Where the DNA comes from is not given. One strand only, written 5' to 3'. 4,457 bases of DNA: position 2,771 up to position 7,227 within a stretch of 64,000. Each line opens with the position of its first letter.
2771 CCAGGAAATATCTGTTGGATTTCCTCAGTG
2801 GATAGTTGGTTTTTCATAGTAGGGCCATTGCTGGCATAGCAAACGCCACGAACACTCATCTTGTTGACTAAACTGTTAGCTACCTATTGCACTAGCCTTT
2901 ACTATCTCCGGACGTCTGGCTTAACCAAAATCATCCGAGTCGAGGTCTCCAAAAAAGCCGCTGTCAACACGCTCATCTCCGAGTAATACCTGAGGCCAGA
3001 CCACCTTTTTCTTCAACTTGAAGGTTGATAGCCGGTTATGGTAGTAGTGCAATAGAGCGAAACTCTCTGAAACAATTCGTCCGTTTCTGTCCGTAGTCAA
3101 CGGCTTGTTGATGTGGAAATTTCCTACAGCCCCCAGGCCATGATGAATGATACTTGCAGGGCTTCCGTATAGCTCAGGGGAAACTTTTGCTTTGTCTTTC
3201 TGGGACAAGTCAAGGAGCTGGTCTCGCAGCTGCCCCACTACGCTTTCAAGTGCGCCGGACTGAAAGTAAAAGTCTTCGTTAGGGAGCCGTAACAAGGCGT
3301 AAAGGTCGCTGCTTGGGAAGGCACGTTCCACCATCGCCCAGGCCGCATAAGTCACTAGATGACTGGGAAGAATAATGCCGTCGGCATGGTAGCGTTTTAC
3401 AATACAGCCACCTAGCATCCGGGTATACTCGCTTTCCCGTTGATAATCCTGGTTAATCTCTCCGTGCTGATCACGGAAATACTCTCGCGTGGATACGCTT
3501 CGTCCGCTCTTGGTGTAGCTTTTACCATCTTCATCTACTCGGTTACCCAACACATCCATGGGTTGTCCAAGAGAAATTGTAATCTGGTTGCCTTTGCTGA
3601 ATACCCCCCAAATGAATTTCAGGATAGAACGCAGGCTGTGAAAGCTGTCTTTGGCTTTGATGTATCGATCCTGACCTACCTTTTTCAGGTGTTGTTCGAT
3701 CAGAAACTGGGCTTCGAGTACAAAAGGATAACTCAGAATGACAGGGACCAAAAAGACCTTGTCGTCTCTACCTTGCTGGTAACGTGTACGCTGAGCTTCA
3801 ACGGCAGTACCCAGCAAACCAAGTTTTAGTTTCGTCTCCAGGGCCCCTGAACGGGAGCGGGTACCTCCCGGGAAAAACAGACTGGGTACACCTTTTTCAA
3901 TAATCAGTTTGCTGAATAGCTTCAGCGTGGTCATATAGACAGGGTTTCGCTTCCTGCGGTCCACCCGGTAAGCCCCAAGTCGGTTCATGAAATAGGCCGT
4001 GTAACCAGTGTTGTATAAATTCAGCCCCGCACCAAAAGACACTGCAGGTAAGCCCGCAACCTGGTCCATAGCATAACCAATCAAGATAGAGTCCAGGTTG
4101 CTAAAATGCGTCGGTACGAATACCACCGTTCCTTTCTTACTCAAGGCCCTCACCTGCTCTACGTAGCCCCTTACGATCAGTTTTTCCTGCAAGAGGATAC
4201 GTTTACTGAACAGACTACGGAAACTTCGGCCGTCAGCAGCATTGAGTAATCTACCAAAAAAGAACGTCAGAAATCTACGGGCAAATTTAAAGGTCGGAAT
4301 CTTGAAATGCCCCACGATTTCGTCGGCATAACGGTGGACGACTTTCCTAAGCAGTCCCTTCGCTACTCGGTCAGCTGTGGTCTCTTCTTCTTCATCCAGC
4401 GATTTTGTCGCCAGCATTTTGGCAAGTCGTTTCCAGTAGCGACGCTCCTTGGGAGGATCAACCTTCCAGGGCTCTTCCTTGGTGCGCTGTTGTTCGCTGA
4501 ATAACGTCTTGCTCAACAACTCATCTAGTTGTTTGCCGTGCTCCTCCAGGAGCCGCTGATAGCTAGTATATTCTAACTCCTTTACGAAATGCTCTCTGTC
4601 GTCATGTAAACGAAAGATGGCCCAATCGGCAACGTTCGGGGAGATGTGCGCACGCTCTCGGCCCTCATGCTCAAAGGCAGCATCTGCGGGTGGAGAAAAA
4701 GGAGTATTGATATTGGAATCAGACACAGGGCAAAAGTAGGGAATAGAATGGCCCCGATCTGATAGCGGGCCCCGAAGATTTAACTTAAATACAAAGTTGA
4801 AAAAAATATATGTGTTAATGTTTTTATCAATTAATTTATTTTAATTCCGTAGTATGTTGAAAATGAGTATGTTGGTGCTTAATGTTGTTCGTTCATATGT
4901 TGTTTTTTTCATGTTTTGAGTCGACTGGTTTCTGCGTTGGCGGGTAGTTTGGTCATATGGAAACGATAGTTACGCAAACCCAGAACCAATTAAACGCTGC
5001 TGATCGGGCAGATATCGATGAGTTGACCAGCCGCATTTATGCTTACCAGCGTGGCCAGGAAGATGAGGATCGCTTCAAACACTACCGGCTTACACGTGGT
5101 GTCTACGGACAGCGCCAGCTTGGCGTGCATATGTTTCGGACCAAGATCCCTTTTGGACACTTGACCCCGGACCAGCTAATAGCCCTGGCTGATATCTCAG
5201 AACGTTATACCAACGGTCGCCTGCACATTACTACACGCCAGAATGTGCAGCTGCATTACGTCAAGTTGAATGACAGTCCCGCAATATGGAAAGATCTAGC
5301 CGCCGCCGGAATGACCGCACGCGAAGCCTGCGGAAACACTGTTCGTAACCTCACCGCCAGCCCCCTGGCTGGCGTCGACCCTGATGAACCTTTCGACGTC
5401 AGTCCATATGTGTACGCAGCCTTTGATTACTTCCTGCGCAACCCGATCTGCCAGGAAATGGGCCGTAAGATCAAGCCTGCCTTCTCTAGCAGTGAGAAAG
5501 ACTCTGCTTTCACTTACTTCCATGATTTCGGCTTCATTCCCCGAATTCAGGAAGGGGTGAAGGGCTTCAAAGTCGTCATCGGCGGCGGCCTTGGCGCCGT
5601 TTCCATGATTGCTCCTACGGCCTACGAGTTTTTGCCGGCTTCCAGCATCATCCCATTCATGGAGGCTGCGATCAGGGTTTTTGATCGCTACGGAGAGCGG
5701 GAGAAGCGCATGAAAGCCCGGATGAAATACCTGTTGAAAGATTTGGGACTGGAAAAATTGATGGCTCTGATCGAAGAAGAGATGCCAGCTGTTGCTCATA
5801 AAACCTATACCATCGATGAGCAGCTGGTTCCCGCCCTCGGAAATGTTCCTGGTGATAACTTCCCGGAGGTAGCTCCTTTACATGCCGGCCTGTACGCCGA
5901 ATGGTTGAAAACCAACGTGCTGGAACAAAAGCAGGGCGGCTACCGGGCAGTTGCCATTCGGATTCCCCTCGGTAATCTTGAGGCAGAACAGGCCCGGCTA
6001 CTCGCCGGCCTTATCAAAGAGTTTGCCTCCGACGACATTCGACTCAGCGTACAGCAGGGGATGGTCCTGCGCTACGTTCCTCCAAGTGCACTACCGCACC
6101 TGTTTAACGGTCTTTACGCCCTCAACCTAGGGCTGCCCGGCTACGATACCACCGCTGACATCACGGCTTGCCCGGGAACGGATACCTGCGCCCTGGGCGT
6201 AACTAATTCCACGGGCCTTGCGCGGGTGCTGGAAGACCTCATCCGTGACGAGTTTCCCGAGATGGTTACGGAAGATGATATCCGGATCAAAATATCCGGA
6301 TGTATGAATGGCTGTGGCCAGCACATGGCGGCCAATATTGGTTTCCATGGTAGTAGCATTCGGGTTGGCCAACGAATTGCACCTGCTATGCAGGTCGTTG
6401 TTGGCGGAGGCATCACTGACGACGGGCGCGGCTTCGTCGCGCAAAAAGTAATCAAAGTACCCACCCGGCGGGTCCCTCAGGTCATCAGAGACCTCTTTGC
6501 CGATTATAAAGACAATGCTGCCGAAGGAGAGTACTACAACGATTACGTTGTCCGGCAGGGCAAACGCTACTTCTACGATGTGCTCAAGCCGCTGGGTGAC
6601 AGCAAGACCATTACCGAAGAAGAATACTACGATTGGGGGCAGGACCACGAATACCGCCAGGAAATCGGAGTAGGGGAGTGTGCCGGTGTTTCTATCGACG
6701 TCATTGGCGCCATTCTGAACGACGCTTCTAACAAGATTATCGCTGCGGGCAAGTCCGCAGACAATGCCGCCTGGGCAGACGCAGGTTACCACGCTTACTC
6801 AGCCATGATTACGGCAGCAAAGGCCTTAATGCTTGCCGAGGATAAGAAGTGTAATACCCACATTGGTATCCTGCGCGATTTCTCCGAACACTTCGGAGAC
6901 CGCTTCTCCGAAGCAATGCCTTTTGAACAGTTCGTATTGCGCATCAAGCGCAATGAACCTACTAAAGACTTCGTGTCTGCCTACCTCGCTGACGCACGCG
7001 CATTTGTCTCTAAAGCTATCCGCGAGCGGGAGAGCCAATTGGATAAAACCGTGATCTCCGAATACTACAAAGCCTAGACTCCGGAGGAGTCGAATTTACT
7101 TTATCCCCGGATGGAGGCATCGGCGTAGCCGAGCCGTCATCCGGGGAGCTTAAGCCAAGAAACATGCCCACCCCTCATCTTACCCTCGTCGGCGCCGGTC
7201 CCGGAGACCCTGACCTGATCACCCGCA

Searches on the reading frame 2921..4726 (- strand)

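Call 16: search_protein_families(library=pfam, proteins=[window:2921-4726:-], max_evalue=0.0001)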
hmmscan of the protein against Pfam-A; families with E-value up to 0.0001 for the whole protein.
window:2921-4726:- (601 aa): 1 family
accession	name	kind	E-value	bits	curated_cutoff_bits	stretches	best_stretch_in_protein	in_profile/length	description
PF01553.26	Acyltransferase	-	1.3e-13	51.3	23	1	189-331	4-131/132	Acyltransferase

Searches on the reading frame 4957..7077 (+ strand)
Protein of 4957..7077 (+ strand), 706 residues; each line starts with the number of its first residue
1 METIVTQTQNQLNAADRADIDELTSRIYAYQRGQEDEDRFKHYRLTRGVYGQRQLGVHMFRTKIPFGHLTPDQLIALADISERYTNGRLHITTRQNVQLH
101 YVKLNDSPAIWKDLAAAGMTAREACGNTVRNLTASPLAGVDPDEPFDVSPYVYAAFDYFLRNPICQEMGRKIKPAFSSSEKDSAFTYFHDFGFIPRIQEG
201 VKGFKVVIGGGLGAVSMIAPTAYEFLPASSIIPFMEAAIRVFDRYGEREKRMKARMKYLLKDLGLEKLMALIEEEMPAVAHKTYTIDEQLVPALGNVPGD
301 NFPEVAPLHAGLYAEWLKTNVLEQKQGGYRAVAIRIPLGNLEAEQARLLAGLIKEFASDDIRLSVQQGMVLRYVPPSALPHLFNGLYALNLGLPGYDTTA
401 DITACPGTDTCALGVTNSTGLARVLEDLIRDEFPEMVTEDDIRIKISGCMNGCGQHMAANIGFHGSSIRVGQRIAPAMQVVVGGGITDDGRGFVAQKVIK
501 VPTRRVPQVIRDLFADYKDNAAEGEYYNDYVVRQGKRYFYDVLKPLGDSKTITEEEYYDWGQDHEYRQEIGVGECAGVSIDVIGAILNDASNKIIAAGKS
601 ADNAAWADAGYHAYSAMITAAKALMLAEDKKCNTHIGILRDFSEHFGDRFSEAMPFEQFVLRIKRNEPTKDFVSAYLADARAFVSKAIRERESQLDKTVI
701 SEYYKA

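Call 16: search_protein_families(library=pfam, proteins=[window:4957-7077:+], max_evalue=0.0001)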
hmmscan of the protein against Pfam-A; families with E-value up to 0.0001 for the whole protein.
window:4957-7077:+ (706 aa): 2 families
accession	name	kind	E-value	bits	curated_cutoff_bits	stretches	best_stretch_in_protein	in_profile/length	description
PF01077.27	NIR_SIR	-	1.8e-45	154.7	27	2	125-277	1-155/158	Nitrite and sulphite reductase 4Fe-4S domain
PF03460.22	NIR_SIR_ferr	-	1.2e-40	137.5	24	2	50-117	1-69/69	Nitrite/Sulfite reductase ferredoxin-like half domain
